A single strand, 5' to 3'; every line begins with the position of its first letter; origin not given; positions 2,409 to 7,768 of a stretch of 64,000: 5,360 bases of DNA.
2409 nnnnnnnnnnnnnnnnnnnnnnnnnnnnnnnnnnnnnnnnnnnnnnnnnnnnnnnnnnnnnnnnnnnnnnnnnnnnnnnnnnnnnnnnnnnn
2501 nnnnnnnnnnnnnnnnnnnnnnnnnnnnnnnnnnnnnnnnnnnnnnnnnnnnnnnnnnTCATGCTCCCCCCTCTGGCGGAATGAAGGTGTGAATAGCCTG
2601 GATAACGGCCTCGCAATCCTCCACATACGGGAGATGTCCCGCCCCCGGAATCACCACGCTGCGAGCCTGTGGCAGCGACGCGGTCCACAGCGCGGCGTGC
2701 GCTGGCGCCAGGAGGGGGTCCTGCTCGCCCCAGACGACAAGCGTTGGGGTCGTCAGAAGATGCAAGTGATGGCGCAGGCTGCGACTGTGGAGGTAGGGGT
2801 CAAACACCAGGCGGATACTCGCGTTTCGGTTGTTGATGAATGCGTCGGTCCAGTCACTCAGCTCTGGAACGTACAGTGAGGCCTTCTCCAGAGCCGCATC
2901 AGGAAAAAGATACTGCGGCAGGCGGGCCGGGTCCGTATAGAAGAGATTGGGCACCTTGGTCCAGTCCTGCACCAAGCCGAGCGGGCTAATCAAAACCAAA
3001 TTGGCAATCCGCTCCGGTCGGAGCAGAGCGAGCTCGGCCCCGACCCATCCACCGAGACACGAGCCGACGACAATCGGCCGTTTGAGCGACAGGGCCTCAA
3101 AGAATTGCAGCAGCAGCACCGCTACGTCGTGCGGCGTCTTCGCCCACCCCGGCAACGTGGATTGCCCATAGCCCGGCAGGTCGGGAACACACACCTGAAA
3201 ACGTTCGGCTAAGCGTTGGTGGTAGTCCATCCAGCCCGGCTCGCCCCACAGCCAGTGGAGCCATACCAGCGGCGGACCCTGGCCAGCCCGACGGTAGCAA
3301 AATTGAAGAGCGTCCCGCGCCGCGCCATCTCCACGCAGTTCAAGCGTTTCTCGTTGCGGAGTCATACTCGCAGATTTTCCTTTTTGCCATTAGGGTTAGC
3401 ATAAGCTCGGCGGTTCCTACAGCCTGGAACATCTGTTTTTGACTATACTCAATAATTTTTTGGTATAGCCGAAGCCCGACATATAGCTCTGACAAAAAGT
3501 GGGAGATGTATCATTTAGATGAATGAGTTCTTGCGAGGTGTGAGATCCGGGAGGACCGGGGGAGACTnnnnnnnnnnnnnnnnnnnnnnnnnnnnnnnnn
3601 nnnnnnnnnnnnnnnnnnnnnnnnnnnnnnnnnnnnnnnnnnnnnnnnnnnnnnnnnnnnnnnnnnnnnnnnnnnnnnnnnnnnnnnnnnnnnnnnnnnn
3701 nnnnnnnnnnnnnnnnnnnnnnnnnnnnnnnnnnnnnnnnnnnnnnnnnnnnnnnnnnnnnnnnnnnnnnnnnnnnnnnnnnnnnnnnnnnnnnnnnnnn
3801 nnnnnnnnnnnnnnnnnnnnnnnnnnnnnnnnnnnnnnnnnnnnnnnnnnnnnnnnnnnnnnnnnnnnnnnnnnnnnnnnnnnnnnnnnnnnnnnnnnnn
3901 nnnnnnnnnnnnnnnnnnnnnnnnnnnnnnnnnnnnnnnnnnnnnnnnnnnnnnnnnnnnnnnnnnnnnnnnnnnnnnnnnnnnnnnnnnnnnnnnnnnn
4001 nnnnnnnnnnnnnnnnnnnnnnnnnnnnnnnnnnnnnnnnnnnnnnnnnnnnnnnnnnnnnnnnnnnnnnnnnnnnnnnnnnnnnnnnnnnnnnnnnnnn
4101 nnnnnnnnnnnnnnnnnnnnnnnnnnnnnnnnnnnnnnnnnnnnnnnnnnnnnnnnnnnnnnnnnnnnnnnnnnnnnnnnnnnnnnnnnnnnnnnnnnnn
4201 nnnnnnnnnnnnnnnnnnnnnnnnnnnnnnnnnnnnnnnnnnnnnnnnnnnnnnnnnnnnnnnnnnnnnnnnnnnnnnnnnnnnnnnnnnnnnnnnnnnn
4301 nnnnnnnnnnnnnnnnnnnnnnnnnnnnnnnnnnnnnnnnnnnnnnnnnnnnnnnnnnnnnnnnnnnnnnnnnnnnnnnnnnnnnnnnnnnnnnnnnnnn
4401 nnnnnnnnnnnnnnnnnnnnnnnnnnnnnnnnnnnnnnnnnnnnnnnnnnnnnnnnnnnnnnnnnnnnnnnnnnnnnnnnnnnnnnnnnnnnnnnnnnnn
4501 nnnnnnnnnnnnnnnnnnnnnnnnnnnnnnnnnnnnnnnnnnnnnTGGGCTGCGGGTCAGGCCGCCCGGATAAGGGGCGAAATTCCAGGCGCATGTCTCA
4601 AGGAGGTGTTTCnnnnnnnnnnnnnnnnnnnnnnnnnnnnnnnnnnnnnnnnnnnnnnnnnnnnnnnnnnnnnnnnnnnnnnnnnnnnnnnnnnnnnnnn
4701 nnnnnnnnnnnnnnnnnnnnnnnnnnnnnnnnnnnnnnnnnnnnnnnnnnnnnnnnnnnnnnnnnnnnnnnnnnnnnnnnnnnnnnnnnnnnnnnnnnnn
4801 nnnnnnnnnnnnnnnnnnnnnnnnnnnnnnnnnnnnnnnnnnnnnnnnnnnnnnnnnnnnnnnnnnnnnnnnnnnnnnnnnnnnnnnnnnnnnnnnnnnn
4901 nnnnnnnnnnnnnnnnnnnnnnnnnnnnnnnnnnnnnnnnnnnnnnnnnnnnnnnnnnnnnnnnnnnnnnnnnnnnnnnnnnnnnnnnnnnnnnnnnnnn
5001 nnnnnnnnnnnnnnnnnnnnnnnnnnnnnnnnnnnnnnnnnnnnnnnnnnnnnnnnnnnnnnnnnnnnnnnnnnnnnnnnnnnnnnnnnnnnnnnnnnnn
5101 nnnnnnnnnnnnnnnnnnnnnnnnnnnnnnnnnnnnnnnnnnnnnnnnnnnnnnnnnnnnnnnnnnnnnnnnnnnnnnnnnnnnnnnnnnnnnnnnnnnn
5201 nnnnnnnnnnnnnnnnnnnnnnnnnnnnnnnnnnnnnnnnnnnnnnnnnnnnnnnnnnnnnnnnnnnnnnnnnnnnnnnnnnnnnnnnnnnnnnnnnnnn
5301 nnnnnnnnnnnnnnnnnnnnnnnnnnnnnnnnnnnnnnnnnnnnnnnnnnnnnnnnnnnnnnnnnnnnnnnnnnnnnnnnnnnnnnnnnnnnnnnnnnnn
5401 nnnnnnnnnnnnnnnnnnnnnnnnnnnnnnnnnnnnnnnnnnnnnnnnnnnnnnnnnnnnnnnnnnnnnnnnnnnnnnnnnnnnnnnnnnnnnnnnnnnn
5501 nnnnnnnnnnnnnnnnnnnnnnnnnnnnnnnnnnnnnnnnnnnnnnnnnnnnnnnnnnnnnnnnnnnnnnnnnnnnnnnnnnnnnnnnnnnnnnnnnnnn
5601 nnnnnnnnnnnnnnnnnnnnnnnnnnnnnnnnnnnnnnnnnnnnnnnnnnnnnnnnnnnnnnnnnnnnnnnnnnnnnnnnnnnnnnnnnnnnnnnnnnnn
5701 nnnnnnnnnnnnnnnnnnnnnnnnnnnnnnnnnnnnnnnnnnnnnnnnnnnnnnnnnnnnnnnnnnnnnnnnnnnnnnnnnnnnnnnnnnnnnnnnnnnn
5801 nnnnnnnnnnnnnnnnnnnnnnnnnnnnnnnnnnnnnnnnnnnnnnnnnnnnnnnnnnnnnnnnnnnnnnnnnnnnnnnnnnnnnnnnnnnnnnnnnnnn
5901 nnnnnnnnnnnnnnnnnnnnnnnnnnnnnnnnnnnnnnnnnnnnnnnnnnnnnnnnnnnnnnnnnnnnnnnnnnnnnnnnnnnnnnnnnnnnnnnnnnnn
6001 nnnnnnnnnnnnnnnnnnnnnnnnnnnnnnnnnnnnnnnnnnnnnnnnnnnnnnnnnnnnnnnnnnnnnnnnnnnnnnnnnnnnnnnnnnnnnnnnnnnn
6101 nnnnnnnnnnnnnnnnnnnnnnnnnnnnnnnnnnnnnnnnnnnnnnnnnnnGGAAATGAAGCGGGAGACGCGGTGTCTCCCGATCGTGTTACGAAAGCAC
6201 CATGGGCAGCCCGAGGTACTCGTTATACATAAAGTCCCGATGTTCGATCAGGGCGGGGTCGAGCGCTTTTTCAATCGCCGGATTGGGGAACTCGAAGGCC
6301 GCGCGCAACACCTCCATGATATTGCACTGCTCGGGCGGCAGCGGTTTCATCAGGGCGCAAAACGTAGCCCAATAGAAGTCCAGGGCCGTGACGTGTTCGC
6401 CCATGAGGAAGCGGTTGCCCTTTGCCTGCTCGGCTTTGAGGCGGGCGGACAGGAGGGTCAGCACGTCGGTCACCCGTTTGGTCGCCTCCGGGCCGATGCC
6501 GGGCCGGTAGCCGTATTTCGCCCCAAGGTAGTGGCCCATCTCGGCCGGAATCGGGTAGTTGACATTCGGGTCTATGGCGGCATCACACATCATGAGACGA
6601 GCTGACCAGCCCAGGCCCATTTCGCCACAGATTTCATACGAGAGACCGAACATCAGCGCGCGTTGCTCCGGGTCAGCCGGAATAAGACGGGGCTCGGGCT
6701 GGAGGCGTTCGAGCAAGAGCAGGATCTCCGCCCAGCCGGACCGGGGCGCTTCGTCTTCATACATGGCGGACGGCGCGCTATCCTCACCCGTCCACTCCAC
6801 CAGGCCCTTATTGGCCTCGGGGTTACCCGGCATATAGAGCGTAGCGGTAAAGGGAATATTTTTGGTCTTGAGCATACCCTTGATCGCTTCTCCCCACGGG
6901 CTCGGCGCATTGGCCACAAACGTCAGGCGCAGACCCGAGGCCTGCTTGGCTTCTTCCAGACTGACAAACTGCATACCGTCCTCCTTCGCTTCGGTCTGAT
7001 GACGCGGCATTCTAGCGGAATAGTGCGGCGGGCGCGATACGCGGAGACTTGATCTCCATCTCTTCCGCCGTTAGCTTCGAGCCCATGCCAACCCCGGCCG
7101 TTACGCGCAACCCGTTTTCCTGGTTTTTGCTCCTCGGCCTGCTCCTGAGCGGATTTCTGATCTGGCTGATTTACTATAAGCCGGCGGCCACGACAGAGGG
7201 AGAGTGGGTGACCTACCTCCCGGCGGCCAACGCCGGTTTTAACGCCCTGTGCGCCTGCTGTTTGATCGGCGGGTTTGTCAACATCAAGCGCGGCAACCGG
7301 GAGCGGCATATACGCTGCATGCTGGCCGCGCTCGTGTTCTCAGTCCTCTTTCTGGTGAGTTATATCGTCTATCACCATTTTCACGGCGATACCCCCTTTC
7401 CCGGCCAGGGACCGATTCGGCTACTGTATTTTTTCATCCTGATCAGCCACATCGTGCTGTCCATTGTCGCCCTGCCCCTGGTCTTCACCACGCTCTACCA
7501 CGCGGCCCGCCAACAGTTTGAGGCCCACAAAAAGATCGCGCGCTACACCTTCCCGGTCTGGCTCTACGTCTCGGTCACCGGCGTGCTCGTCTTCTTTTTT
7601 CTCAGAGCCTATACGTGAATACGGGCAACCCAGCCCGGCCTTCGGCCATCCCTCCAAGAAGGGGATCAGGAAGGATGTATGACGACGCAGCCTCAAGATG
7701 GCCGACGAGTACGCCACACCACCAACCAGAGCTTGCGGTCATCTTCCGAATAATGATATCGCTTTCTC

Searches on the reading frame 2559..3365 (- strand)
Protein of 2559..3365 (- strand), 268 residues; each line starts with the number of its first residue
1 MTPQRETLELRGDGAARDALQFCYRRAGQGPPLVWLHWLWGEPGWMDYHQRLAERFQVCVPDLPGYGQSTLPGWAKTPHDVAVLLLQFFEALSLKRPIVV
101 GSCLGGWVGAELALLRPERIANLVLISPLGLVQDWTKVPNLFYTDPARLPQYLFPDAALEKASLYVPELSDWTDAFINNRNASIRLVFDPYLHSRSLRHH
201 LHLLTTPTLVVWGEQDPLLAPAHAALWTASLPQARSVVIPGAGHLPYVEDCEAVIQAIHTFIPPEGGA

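Call 8: search_protein_families(library=pfam, proteins=[window:2559-3365:-], max_evalue=0.00001)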
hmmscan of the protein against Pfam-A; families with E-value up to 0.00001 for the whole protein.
window:2559-3365:- (268 aa): 3 families
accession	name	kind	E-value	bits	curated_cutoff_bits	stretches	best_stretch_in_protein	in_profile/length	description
PF00561.26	Abhydrolase_1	-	1.3e-26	94.3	25.8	1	50-249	21-243/245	alpha/beta hydrolase fold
PF12697.13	Abhydrolase_6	-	7.2e-20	73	26.3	1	44-257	6-217/217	Alpha/beta hydrolase family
PF12146.15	Hydrolase_4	-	1.1e-12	48.2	27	1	55-249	31-237/239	Serine aminopeptidase, S33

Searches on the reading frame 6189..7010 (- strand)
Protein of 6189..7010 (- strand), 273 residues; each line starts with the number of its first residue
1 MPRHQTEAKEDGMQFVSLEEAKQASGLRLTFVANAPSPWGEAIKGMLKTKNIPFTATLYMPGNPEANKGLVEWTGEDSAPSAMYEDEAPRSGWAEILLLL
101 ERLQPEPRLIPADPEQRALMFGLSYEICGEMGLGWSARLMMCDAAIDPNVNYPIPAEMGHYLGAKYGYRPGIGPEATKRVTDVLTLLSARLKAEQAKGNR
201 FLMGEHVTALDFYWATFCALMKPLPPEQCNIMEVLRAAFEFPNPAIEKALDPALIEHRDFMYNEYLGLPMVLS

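Call 8: search_protein_families(library=pfam, proteins=[window:6189-7010:-], max_evalue=0.00001)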
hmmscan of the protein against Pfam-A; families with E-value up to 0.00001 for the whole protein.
window:6189-7010:- (273 aa): 0 families

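Call 25: search_protein_families(library=ncbifam, proteins=[window:6189-7010:-], max_evalue=0.00001)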
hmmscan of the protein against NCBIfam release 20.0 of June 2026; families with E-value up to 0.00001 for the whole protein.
window:6189-7010:- (273 aa): 0 families

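Call 45: search_protein_families(library=pfam, proteins=[window:6189-7010:-], max_evalue=0.1)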
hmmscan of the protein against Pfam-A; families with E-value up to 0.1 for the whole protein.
window:6189-7010:- (273 aa): 2 families
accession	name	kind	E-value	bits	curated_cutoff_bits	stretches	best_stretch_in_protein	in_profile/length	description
PF13410.11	GST_C_2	-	0.00098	19.6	24.9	1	176-233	7-58/69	Glutathione S-transferase, C-terminal domain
PF22041.1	GST_C_7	-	0.037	14.4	27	1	175-227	62-114/140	Glutathione S-transferase, C-terminal domain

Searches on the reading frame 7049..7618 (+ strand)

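Call 8: search_protein_families(library=pfam, proteins=[window:7049-7618:+], max_evalue=0.00001)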
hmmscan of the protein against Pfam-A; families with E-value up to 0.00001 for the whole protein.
window:7049-7618:+ (189 aa): 1 family
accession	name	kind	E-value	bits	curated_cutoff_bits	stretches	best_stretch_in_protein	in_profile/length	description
PF04238.17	DUF420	-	2.5e-44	151.1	30.5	1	57-185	1-130/130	Protein of unknown function (DUF420)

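Call 25: search_protein_families(library=ncbifam, proteins=[window:7049-7618:+], max_evalue=0.00001)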
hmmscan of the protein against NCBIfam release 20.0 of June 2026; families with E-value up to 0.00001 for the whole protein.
window:7049-7618:+ (189 aa): 0 families
